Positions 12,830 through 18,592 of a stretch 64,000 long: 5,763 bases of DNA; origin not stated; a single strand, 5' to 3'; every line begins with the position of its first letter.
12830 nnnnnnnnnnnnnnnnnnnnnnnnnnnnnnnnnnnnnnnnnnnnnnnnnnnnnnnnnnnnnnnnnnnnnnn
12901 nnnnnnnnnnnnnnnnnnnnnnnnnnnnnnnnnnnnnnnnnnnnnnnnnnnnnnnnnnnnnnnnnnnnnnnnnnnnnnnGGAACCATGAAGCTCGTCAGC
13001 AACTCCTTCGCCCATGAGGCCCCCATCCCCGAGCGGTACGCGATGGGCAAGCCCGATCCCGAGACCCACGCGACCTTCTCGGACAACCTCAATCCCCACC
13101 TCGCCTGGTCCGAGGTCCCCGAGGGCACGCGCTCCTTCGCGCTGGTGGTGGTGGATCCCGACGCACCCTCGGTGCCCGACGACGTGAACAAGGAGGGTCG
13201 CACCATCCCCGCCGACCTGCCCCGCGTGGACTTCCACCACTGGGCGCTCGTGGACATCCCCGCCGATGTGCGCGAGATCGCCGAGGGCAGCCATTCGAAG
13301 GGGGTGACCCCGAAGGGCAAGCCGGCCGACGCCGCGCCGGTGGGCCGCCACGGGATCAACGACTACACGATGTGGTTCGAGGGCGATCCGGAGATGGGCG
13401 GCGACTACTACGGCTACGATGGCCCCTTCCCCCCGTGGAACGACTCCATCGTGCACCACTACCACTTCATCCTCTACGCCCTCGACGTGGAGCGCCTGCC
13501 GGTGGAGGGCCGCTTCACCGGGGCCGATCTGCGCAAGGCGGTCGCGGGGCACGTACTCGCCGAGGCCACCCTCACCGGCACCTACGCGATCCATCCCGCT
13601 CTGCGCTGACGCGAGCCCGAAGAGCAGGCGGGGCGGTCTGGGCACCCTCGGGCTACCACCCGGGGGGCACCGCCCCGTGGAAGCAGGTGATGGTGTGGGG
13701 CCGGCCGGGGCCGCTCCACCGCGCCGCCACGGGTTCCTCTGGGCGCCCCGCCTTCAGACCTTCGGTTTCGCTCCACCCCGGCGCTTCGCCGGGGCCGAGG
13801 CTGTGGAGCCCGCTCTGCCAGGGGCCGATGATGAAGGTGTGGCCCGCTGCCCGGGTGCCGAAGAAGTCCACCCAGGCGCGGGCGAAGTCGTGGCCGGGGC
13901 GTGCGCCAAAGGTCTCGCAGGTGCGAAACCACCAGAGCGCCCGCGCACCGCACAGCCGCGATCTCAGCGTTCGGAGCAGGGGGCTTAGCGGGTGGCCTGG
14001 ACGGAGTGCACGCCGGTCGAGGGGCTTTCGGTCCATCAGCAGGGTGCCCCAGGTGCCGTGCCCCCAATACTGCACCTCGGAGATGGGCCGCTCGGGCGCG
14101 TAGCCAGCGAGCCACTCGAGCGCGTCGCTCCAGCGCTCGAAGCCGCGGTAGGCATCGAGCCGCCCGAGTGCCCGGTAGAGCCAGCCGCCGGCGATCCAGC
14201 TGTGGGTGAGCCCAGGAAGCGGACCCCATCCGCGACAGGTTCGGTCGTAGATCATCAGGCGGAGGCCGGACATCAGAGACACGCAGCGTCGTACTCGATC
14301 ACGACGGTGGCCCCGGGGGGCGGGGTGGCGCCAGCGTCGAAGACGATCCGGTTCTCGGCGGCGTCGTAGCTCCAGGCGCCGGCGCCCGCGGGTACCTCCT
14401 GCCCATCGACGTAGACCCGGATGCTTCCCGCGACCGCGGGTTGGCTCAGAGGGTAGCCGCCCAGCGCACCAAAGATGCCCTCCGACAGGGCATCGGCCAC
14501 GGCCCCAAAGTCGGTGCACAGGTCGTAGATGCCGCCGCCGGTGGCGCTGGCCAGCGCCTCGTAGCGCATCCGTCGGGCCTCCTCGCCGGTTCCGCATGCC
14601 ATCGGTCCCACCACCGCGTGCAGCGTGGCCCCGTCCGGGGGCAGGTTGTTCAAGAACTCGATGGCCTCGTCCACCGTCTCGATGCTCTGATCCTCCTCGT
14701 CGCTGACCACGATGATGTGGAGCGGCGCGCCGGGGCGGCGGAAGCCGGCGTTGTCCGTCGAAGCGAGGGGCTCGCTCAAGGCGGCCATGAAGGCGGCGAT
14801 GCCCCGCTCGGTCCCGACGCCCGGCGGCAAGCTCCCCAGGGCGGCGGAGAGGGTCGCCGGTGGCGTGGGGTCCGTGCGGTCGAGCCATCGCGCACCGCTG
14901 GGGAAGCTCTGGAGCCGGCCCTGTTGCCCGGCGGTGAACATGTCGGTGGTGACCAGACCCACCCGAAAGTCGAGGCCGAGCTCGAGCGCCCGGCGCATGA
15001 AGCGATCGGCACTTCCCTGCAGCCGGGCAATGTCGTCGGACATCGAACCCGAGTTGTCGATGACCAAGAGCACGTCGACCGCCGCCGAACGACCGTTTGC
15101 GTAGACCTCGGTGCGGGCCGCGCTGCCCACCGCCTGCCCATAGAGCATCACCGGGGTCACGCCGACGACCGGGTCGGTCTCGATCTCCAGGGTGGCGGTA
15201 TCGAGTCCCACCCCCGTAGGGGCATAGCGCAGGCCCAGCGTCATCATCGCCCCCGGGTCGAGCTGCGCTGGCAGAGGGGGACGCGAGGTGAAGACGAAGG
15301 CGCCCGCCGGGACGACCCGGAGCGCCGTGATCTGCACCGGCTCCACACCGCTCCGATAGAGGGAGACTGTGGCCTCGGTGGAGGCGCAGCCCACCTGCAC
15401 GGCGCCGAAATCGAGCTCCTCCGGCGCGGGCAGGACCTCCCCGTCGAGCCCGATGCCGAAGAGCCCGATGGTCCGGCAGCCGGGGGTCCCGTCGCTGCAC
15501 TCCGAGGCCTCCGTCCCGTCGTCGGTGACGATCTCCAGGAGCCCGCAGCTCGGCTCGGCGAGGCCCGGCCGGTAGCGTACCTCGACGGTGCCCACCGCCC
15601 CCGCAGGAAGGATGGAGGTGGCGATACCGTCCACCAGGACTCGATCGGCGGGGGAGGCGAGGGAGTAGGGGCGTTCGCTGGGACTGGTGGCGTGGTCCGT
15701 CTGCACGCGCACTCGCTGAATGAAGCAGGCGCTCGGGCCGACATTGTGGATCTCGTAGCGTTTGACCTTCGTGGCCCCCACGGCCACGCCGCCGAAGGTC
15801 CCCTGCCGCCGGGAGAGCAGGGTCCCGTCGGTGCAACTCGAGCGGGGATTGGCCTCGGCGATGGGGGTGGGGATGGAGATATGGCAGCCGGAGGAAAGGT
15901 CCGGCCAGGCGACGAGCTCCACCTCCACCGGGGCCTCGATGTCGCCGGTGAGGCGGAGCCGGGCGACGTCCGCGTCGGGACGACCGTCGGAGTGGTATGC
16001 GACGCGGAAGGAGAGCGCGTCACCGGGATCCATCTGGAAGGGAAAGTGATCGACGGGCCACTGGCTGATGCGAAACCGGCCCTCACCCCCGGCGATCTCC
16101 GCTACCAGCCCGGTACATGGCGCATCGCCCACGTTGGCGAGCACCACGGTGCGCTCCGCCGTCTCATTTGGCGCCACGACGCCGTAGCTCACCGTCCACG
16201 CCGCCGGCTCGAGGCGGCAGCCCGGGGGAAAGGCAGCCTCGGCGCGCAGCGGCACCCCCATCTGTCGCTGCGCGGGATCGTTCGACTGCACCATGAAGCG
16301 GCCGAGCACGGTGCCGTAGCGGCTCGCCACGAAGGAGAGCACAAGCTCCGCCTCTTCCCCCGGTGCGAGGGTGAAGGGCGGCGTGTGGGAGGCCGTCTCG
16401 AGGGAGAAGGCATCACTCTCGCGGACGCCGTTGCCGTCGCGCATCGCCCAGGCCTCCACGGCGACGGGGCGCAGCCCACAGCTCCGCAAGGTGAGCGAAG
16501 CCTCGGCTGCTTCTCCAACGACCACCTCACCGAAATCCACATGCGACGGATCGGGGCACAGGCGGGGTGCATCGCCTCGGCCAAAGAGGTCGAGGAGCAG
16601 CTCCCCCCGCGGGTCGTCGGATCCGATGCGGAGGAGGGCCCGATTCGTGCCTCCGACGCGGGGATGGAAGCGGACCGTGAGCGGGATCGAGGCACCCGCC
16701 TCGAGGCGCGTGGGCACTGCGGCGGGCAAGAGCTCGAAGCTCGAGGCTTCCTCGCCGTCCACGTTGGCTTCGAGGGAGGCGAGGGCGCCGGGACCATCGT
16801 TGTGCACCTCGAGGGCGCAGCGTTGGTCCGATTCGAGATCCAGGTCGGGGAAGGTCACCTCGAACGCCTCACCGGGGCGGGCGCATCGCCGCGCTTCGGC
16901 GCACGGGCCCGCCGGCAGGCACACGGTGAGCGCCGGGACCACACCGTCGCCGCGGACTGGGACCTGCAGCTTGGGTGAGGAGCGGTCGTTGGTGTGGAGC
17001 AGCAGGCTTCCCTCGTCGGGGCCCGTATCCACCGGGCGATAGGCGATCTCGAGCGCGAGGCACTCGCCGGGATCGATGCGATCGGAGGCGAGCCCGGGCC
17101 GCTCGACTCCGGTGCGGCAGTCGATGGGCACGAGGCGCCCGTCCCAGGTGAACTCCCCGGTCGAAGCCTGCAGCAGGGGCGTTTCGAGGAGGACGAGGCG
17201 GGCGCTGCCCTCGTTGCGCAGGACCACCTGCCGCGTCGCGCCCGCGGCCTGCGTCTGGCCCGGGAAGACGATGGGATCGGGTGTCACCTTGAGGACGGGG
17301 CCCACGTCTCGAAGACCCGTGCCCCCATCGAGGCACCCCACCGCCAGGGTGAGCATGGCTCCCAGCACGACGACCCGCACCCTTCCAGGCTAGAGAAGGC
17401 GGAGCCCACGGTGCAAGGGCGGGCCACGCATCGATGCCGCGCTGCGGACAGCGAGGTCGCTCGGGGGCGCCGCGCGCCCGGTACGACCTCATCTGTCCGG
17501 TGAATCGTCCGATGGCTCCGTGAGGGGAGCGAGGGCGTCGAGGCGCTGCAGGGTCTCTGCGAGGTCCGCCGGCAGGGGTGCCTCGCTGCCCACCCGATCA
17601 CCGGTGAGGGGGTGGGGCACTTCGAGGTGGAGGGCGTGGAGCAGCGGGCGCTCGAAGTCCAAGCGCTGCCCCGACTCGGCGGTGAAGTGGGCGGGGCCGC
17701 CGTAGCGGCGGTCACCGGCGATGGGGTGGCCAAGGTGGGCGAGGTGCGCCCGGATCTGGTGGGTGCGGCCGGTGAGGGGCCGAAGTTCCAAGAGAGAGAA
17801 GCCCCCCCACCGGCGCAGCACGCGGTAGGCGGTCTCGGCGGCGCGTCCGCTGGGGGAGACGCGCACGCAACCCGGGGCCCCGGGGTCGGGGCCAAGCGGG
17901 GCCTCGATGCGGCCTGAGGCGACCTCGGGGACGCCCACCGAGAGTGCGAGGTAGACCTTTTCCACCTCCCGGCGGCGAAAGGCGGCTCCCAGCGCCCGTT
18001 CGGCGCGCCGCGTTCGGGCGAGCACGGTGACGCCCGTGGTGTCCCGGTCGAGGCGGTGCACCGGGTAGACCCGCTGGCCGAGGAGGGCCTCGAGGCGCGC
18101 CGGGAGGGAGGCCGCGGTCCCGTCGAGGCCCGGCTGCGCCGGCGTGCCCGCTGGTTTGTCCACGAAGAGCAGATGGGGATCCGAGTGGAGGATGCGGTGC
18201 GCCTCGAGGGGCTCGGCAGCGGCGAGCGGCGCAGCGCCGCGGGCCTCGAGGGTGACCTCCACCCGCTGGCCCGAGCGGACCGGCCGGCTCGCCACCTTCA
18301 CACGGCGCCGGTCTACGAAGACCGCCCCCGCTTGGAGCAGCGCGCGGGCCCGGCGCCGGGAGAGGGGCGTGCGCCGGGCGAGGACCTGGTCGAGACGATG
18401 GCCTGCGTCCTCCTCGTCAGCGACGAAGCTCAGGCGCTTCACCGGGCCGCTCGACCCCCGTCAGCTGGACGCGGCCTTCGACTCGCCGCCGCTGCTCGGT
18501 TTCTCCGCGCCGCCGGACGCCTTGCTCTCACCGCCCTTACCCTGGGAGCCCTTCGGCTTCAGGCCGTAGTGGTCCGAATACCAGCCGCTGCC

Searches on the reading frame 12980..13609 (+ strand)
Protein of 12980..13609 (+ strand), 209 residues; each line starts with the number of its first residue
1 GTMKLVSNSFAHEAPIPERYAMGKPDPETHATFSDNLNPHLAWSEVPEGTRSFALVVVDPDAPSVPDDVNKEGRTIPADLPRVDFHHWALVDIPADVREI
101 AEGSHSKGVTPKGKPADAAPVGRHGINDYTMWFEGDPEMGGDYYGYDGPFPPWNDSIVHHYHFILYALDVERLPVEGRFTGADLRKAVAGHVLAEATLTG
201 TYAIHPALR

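Call 35: search_protein_families(library=pfam, proteins=[window:12980-13609:+], max_evalue=0.001)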
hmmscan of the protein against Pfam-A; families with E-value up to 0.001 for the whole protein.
window:12980-13609:+ (209 aa): 1 family
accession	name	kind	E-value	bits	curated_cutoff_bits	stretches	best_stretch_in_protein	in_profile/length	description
PF01161.25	PBP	-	3.3e-39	134.8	24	1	30-202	6-135/135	Phosphatidylethanolamine-binding protein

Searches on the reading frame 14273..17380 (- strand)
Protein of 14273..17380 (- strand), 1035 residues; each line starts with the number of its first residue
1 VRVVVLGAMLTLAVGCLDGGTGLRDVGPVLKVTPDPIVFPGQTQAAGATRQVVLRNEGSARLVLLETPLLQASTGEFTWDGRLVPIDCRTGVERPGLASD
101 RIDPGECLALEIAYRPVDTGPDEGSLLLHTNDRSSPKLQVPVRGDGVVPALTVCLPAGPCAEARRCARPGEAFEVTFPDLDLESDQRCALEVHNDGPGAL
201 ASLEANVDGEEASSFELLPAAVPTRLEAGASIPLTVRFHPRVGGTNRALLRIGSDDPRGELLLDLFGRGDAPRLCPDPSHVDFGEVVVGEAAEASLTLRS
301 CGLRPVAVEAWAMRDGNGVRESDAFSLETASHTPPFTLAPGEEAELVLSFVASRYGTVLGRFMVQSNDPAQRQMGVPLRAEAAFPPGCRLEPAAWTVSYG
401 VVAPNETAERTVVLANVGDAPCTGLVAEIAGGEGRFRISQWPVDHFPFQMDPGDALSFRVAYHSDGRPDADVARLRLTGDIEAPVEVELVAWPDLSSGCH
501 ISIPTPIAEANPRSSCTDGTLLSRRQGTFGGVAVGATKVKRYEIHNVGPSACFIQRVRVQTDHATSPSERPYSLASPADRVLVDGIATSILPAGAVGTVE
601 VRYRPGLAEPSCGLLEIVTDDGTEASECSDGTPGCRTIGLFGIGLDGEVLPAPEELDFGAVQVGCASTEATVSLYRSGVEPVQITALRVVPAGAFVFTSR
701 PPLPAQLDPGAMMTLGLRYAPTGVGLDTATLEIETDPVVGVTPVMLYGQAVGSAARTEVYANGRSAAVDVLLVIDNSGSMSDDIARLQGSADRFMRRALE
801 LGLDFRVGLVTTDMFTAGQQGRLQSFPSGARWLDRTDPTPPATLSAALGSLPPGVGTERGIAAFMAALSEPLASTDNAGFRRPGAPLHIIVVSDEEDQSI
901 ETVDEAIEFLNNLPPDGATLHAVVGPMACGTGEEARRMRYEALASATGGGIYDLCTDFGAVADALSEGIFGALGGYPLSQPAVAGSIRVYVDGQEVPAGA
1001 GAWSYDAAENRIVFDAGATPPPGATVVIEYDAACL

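Call 35: search_protein_families(library=pfam, proteins=[window:14273-17380:-], max_evalue=0.001)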
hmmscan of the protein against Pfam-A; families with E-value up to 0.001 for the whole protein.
window:14273-17380:- (1035 aa): 5 families
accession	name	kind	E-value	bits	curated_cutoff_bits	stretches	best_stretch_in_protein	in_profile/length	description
PF22073.2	Cep192_D4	-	6.8e-21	75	35.5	0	277-373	7-102/112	Cep192 domain 4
PF15780.11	ASH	-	1.8e-20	73.4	27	0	174-256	13-92/98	Abnormal spindle-like microcephaly-assoc'd, ASPM-SPD-2-Hydin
PF22544.2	HYDIN_VesB_CFA65-like_Ig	-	4.9e-16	59.2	25.5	1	277-372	6-91/100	HYDIN/CFA65/VesB-like, Ig-like domain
PF07610.17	DUF1573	-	8.4e-05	23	26.1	0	334-372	50-89/98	Protein of unknown function (DUF1573)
PF09343.15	DUF2460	-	0.00024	21.1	30.4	1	983-1030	128-171/205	Conserved hypothetical protein 2217 (DUF2460)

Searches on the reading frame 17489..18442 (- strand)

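Call 35: search_protein_families(library=pfam, proteins=[window:17489-18442:-], max_evalue=0.001)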
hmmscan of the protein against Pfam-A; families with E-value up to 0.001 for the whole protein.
window:17489-18442:- (317 aa): 2 families
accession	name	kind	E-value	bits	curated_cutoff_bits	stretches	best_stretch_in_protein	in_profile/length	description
PF00849.27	PseudoU_synth_2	-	4.4e-30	105.4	26.8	1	90-236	1-152/152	RNA pseudouridylate synthase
PF01479.30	S4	-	4.8e-09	36.3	22.8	1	16-61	2-48/48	S4 domain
